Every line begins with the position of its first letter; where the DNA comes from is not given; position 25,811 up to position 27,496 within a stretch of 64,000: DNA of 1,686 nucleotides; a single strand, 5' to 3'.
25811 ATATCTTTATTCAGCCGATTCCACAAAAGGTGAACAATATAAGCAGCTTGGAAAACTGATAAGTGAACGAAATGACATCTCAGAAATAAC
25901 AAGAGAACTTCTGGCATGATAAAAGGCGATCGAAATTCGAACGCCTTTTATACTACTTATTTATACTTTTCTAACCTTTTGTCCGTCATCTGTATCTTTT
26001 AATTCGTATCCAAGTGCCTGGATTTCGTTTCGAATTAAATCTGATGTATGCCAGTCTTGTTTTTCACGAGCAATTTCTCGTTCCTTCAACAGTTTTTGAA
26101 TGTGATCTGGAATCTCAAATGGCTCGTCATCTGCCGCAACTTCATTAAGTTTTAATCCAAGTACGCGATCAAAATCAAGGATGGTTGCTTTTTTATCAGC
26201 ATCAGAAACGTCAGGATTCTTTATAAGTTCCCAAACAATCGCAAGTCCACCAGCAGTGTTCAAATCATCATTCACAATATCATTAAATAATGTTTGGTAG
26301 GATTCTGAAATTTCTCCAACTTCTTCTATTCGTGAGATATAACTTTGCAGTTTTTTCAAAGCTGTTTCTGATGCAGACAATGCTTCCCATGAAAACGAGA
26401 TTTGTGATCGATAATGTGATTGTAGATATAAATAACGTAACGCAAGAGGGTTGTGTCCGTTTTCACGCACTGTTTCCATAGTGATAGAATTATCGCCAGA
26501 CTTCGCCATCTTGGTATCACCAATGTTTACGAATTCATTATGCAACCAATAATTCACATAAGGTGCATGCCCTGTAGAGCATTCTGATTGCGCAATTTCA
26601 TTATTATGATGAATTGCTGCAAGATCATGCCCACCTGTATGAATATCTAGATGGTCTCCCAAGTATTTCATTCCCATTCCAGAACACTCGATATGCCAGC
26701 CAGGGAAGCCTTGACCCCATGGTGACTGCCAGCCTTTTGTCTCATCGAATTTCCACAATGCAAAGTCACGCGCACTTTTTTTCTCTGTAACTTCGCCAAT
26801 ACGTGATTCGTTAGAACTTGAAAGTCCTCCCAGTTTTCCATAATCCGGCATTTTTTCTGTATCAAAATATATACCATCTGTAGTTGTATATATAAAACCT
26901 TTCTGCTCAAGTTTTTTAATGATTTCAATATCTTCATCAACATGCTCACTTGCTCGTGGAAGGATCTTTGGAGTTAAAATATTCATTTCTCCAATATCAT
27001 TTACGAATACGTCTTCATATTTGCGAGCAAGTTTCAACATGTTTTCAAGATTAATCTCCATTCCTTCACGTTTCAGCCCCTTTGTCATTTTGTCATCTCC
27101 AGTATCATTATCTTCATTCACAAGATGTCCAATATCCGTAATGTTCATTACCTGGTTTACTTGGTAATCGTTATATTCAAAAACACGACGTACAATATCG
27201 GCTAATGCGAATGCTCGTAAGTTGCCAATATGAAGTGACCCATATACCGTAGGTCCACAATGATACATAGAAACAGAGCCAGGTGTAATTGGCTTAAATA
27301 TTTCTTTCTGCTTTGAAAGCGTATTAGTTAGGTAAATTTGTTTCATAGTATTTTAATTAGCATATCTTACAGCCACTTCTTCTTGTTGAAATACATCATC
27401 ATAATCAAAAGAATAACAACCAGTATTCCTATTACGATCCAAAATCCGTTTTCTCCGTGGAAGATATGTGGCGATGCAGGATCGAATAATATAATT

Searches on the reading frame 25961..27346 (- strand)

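Call 78: search_protein_families(library=ncbifam, proteins=[window:25961-27346:-], max_evalue=1e-10)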
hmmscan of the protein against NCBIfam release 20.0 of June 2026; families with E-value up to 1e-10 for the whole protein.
window:25961-27346:- (461 aa): 4 families
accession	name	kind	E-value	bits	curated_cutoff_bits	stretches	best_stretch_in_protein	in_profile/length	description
NF011108.0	PRK14536.1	equivalog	8.7e-128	427.2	780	2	4-341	3-341/490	cysteine--tRNA ligase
TIGR00435.1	cysS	equivalog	1.5e-119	400.1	340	1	6-460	3-465/466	cysteine--tRNA ligase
NF011107.0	PRK14534.1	equivalog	2.1e-91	307.3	744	1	23-460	20-480/481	cysteine--tRNA ligase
TIGR03447.1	mycothiol_MshC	equivalog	1.2e-54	185.7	485.1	1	13-385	27-392/411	cysteine--1-D-myo-inosityl 2-amino-2-deoxy-alpha-D-glucopyranoside ligase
